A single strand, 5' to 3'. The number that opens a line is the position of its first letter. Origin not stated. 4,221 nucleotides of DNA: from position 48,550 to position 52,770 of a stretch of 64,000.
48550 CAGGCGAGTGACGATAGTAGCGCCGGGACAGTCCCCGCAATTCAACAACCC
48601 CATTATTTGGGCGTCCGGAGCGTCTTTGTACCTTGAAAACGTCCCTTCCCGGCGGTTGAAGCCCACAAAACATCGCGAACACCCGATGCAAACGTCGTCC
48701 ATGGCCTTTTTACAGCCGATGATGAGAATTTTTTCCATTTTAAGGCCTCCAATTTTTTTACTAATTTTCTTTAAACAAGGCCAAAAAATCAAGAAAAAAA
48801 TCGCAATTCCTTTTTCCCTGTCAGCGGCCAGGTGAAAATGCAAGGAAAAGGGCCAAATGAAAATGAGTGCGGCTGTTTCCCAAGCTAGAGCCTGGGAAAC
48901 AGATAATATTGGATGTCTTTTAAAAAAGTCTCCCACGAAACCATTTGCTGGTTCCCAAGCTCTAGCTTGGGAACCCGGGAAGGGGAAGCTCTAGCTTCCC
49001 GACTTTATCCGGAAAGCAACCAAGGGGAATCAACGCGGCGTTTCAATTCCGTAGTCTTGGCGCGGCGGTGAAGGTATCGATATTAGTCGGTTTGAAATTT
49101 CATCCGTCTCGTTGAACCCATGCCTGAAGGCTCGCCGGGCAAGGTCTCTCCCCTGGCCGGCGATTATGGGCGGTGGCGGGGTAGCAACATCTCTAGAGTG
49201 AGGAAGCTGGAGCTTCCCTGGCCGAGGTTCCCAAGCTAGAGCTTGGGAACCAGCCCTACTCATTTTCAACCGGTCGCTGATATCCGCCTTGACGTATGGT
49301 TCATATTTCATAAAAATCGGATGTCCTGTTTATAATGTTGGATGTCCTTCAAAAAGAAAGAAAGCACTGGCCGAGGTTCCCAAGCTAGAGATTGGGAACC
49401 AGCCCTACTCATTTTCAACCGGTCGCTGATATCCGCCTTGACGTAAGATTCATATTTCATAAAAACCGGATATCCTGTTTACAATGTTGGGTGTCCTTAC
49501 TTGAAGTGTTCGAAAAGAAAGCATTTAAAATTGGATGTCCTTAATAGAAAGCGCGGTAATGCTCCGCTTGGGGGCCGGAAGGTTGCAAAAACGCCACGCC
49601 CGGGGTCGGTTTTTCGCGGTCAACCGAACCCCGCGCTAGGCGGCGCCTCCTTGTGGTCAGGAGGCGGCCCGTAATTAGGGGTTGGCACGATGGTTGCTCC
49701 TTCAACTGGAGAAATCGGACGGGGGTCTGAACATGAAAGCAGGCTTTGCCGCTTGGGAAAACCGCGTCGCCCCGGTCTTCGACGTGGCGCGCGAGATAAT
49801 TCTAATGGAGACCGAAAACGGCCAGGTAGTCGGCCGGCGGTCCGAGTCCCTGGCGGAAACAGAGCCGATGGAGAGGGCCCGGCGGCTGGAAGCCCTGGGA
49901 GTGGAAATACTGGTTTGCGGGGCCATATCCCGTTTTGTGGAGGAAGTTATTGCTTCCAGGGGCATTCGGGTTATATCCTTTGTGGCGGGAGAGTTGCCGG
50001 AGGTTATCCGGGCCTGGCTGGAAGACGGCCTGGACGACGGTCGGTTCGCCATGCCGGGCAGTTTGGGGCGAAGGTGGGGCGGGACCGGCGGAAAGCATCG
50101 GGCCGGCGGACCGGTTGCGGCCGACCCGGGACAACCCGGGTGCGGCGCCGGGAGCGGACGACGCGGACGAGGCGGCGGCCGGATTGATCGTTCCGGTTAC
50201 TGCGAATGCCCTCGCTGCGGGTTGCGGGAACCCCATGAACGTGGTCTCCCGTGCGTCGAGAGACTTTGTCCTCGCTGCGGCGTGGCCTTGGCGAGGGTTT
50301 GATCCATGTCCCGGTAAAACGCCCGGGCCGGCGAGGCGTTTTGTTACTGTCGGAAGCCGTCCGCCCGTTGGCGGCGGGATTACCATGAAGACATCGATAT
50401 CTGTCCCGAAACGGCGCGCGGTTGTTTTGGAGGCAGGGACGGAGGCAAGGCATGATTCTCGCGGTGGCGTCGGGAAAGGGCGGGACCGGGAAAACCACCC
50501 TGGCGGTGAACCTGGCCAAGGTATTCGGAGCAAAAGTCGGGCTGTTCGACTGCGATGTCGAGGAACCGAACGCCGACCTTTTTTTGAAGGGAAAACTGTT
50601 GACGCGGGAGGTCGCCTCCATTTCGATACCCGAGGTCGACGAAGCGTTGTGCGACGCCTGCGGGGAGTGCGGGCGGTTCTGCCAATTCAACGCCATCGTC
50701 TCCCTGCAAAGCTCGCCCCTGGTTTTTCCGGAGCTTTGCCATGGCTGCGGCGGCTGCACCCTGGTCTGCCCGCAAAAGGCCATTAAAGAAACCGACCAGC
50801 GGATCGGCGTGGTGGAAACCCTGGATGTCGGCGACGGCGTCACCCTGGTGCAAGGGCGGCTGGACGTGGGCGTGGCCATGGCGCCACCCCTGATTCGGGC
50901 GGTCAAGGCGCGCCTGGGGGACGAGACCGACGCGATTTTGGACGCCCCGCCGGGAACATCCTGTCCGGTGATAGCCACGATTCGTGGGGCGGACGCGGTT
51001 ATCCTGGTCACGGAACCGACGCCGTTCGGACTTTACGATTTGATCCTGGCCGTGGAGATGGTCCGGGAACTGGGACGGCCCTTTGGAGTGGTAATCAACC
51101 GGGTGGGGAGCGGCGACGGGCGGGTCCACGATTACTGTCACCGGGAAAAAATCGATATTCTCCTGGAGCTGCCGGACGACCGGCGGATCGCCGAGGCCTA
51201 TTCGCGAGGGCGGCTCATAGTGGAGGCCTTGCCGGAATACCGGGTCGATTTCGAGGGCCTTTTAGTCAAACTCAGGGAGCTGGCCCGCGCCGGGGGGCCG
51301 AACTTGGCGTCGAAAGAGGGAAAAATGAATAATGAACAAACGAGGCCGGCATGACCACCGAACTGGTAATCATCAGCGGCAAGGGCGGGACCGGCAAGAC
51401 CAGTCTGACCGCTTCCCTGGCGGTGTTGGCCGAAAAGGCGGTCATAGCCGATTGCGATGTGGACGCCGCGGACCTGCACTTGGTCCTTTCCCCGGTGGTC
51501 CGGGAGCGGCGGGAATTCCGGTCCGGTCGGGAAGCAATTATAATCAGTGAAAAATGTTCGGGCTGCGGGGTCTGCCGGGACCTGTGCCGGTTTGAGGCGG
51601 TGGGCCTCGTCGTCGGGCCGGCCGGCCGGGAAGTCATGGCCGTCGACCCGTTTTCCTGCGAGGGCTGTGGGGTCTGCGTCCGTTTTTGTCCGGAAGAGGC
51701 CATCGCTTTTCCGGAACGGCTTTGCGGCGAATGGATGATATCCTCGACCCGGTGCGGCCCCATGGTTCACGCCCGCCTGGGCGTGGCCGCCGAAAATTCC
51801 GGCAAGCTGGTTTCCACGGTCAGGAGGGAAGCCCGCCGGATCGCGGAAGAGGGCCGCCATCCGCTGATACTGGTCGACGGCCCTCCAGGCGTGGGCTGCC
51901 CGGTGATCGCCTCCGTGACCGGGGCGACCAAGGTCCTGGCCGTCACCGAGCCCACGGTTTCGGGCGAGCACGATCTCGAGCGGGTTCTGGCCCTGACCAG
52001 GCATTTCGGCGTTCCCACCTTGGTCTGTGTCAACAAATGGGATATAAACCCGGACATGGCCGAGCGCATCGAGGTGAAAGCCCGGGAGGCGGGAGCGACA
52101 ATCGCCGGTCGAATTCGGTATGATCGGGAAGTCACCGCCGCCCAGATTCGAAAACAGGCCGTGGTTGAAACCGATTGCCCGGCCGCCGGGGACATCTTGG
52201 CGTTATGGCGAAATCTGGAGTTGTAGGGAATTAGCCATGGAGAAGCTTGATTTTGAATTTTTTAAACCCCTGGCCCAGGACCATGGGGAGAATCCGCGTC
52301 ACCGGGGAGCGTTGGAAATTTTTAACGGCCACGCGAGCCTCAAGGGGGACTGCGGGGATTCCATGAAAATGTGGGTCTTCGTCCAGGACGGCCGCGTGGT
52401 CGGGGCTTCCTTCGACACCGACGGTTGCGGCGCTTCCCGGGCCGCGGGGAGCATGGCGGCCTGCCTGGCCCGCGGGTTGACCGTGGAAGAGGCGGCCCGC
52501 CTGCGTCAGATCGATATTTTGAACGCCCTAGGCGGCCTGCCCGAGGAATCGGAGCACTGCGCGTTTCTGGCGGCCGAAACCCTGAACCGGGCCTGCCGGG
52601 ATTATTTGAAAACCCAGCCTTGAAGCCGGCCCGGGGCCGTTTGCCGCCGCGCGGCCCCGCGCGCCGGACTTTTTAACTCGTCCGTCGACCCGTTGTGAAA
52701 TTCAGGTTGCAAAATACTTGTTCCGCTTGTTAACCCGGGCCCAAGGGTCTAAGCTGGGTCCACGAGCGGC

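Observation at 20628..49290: About 256 bp inverted repeats (extendable with indels to about 350-430 bp) bracket the 27.9 kb catabolic block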

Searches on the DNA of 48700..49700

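Call 36: search_rna_families(source=window, start=48700, end=49700, threshold=evalue, max_evalue=1)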
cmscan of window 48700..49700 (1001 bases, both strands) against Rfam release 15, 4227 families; matches with E-value up to 1: 5.
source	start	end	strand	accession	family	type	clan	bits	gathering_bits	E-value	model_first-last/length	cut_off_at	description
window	48876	48970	-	RF03766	mir-3155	Gene; miRNA;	-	35.8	70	1.8e-05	1-56/56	no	mir-3155 microRNA precursor family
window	48880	48974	+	RF03766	mir-3155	Gene; miRNA;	-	33.9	70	5.6e-05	1-56/56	no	mir-3155 microRNA precursor family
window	48873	48978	-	RF03616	MIR1888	Gene; miRNA;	-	25.8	72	0.017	1-101/101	no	MIR1888 microRNA precursor family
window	49036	49080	+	RF01914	mir-932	Gene; miRNA;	-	17.9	54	0.56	1-76/76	no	mir-932 microRNA precursor family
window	48945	48978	+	RF00066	U7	Gene; snRNA;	-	17.4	34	0.52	29-62/62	no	U7 small nuclear RNA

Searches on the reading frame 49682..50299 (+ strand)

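Call 13: search_protein_families(library=pfam, proteins=[window:49682-50299:+])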
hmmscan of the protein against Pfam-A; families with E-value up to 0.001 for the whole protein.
window:49682-50299:+ (206 aa): 1 family
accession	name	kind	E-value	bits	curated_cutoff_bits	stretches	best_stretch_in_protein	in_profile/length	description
PF02579.22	Nitro_FeMo-Co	-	3.4e-10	40.5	26.3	1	26-113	2-93/94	Dinitrogenase iron-molybdenum cofactor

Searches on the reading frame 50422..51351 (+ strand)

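Call 13: search_protein_families(library=pfam, proteins=[window:50422-51351:+])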
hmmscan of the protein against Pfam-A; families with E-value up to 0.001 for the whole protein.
window:50422-51351:+ (310 aa): 12 families
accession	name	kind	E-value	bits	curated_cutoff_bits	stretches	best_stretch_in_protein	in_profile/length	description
PF01656.29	CbiA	-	4e-17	62.8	25.4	1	13-265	1-124/125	CobQ/CobB/MinD/ParA nucleotide binding domain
PF10609.15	ParA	-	6.8e-14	52.3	27.1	1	12-55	5-51/246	NUBPL iron-transfer P-loop NTPase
PF00037.32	Fer4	-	6.6e-11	42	21.1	2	101-122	3-24/24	4Fe-4S binding domain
PF13614.12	AAA_31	-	3.7e-07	30.7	27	1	12-46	3-40/177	AAA domain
PF12837.12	Fer4_6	-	6.8e-07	29.4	25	1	100-120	3-23/24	4Fe-4S binding domain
PF13187.11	Fer4_9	-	2e-06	28.2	27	1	77-121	2-52/52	4Fe-4S dicluster domain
PF13237.11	Fer4_10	-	2.6e-06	27.7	25.5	1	103-127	6-32/53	4Fe-4S dicluster domain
PF25160.1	LdpA_Fe-S-bd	-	1.8e-05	24.8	27.6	1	83-125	9-47/49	LdpA Fe-S cluster-binding domain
PF14697.11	Fer4_21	-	2.1e-05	25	35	1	72-121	3-57/59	4Fe-4S dicluster domain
PF12838.12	Fer4_7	-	0.0003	21.6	27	0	77-120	2-52/52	4Fe-4S dicluster domain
PF00142.24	Fer4_NifH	-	0.00037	20.5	25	0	17-62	6-54/271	4Fe-4S iron sulfur cluster binding proteins, NifH/frxC family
PF13484.11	Fer4_16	-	0.00048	21.3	30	0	106-124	2-20/66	4Fe-4S double cluster binding domain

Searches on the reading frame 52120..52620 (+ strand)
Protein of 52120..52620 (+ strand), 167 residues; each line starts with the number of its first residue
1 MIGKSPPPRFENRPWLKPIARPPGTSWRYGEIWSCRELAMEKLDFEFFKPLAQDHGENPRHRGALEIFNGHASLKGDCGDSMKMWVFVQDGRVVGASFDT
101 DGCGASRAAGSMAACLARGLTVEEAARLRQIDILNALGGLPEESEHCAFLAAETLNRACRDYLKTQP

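Call 47: search_protein_families(library=pfam, proteins=[window:52120-52620:+], max_evalue=0.00001)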
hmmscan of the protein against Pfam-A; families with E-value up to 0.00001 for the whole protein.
window:52120-52620:+ (167 aa): 1 family
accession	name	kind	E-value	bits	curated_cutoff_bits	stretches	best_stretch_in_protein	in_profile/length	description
PF01592.21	NifU_N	-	4.1e-25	88.8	22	1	52-165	6-123/127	NifU-like N terminal domain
